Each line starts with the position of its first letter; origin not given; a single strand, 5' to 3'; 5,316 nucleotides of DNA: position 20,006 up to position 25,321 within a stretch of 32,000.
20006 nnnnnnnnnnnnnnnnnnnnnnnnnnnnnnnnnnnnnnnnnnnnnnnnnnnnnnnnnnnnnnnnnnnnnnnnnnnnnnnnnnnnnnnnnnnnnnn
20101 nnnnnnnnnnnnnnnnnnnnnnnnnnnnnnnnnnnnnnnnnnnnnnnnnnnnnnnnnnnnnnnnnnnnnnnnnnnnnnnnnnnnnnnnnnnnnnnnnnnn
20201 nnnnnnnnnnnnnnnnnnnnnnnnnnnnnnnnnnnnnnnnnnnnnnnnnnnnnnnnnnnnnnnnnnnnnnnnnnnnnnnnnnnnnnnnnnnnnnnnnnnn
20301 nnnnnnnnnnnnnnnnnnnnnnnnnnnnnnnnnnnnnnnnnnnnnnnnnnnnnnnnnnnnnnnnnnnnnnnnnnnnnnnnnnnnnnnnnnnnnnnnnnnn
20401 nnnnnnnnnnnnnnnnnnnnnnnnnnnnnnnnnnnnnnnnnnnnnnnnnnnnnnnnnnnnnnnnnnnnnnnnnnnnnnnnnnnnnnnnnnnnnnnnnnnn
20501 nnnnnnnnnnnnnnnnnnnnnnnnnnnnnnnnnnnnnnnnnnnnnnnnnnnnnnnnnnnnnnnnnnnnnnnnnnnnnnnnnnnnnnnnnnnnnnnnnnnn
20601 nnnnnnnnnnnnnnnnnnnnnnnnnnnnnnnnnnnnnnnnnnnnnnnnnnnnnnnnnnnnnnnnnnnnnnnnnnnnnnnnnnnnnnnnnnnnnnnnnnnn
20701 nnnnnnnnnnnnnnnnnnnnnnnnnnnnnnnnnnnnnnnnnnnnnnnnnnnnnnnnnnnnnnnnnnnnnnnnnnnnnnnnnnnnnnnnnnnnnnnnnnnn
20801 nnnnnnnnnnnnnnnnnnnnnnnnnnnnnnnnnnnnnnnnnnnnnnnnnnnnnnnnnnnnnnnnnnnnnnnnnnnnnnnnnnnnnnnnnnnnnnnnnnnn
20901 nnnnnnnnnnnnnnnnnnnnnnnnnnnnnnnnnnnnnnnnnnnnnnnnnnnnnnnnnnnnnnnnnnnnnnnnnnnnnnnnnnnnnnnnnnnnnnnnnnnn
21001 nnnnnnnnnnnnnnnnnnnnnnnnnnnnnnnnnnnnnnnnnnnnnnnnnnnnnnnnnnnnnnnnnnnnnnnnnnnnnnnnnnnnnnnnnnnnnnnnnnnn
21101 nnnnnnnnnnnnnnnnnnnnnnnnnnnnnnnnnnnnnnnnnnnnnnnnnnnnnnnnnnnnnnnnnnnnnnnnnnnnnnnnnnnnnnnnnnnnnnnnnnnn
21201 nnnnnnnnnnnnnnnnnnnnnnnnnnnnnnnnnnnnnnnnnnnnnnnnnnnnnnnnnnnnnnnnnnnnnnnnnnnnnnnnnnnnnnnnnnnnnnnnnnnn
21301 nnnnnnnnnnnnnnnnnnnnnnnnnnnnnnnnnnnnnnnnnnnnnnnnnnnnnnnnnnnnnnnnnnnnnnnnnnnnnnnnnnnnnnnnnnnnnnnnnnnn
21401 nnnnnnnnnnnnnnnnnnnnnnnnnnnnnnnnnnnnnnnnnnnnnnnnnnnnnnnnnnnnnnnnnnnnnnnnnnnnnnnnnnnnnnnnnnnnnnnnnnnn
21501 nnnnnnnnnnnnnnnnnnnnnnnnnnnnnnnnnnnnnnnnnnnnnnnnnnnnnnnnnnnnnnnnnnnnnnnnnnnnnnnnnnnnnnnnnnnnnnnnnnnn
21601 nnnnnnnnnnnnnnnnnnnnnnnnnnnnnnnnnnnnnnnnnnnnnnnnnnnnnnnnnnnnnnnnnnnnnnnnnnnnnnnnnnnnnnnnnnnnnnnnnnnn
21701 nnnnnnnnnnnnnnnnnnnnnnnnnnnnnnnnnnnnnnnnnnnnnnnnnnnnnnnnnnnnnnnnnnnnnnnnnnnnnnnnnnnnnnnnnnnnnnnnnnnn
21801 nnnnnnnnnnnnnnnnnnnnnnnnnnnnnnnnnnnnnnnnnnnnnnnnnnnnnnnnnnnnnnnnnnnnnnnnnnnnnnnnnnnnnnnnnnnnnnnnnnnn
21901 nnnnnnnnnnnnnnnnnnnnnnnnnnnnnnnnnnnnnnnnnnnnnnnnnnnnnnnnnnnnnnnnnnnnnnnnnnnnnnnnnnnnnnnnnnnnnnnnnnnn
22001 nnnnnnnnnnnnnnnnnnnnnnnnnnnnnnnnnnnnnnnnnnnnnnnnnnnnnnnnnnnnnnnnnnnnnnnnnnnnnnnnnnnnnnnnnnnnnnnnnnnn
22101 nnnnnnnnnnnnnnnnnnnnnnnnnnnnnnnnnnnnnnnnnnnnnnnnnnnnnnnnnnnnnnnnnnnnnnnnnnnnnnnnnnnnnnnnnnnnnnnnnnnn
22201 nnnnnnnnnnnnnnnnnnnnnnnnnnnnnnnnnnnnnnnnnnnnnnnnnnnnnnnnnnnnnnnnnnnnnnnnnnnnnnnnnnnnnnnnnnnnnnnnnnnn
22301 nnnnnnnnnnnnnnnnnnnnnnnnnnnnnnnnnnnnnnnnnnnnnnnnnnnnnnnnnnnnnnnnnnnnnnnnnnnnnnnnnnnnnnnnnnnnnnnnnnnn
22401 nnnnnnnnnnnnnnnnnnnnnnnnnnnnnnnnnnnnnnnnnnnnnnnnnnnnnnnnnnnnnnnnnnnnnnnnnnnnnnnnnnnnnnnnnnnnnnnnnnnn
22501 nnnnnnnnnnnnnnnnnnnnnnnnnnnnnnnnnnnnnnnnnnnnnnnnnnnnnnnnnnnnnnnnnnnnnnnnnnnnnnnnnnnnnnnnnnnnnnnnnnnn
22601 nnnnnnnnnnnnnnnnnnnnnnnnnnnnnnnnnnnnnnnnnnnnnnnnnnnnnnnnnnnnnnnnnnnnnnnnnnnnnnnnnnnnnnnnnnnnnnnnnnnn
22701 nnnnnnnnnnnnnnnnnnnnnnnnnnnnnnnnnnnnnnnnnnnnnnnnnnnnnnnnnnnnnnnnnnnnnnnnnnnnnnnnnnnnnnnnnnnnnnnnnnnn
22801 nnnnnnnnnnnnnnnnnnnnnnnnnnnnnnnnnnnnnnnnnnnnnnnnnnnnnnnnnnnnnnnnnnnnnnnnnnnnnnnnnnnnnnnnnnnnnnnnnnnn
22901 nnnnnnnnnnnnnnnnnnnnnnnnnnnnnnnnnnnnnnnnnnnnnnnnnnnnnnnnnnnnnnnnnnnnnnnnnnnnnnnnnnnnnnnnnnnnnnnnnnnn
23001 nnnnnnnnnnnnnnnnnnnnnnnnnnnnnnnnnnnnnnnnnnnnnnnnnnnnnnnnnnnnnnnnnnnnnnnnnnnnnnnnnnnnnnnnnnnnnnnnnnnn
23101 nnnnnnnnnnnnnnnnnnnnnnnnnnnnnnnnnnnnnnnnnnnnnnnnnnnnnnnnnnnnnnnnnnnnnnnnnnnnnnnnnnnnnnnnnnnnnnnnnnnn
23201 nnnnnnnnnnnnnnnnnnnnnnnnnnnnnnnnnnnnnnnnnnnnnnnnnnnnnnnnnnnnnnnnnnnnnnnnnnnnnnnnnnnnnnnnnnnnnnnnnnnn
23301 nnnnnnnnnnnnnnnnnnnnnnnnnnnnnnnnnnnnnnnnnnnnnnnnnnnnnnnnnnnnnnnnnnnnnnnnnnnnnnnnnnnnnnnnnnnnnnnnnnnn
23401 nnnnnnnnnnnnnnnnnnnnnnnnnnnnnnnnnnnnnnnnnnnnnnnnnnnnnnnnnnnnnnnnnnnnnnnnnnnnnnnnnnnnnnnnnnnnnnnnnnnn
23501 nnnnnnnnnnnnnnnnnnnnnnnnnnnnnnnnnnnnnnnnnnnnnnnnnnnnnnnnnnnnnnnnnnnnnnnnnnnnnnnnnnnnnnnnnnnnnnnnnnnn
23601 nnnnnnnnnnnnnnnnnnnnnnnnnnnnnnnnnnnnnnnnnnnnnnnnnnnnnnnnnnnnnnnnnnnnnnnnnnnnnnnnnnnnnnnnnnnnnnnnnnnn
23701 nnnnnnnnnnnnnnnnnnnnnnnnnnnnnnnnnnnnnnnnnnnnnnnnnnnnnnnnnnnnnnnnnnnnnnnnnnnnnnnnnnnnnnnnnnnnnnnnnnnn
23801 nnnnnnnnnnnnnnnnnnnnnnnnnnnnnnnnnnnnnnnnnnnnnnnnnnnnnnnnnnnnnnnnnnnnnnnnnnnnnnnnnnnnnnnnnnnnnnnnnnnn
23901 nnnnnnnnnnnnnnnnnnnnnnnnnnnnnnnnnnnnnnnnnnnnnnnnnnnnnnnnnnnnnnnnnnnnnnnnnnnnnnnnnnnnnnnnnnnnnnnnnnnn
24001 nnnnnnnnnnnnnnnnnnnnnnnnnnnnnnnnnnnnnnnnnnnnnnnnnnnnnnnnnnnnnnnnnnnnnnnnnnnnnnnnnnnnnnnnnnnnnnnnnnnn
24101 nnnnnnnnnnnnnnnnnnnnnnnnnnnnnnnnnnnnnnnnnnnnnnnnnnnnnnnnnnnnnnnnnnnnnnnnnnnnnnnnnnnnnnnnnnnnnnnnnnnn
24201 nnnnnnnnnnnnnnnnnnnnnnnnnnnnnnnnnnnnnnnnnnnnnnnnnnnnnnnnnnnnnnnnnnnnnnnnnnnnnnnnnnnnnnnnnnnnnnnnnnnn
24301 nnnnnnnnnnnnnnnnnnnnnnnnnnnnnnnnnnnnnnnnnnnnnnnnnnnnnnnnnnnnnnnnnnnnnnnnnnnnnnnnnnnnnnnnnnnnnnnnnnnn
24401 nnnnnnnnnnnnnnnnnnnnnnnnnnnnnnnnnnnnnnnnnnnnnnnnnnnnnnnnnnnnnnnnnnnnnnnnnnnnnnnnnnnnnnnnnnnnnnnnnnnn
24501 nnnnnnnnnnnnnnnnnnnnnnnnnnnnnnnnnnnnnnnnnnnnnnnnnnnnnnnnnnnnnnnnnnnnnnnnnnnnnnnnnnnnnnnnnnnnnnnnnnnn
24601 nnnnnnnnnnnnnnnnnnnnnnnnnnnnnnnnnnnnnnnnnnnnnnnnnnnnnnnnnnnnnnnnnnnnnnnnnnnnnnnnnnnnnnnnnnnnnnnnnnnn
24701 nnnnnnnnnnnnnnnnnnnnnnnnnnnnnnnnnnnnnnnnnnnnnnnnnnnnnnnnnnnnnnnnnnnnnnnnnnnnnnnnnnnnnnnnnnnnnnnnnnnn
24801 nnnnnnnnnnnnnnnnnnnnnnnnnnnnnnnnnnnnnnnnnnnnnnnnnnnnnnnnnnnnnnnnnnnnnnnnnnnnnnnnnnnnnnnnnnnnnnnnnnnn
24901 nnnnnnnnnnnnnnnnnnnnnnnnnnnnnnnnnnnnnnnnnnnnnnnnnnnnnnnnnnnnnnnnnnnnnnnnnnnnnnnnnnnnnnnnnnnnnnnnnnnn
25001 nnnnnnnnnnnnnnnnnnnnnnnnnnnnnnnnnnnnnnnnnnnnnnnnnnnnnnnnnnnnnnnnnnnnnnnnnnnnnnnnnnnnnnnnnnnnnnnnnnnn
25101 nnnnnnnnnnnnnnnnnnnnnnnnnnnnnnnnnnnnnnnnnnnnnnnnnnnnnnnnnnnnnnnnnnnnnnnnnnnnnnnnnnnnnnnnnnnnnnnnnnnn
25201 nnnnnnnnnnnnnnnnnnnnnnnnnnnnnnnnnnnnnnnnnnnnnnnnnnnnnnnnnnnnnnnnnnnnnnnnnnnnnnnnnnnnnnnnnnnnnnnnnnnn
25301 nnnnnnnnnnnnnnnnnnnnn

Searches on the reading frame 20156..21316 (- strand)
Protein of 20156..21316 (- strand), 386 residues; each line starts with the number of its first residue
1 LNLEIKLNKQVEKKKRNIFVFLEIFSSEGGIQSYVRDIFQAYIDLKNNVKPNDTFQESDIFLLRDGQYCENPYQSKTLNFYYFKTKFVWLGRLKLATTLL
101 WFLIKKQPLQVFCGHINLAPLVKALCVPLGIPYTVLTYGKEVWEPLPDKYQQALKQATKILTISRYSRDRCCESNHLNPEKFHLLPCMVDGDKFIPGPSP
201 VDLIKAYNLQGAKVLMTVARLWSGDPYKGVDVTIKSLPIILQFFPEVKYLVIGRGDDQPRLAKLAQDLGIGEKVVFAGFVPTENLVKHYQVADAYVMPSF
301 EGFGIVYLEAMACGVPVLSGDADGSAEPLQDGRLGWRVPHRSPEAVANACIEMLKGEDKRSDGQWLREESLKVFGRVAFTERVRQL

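Call 34: search_protein_families(library=pfam, proteins=[window:20156-21316:-])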
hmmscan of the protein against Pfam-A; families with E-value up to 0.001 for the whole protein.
window:20156-21316:- (386 aa): 3 families
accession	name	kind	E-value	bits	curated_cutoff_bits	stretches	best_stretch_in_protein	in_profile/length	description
PF00534.26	Glycos_transf_1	-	4.9e-33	114.5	26.4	1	212-361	15-163/172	Glycosyl transferases group 1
PF13692.12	Glyco_trans_1_4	-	9.3e-33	113.9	27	1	213-355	2-141/142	Glycosyl transferases group 1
PF20706.3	GT4-conflict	-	2e-09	37.4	26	1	211-366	196-348/385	Family 4 Glycosyltransferase in conflict systems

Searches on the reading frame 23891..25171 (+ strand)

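Call 34: search_protein_families(library=pfam, proteins=[window:23891-25171:+])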
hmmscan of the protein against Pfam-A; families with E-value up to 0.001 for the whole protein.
window:23891-25171:+ (426 aa): 4 families
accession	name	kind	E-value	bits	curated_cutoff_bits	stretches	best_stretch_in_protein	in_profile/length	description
PF03572.23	Peptidase_S41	-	1e-55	188.2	24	1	231-390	2-164/165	Peptidase family S41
PF17820.7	PDZ_6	-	2.2e-13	50.2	27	1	143-196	2-53/54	PDZ domain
PF00595.29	PDZ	-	6.4e-13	49.3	23.2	1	122-195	7-80/81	PDZ domain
PF13180.12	PDZ_2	-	2.4e-08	34.6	27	1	132-206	5-78/80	PDZ domain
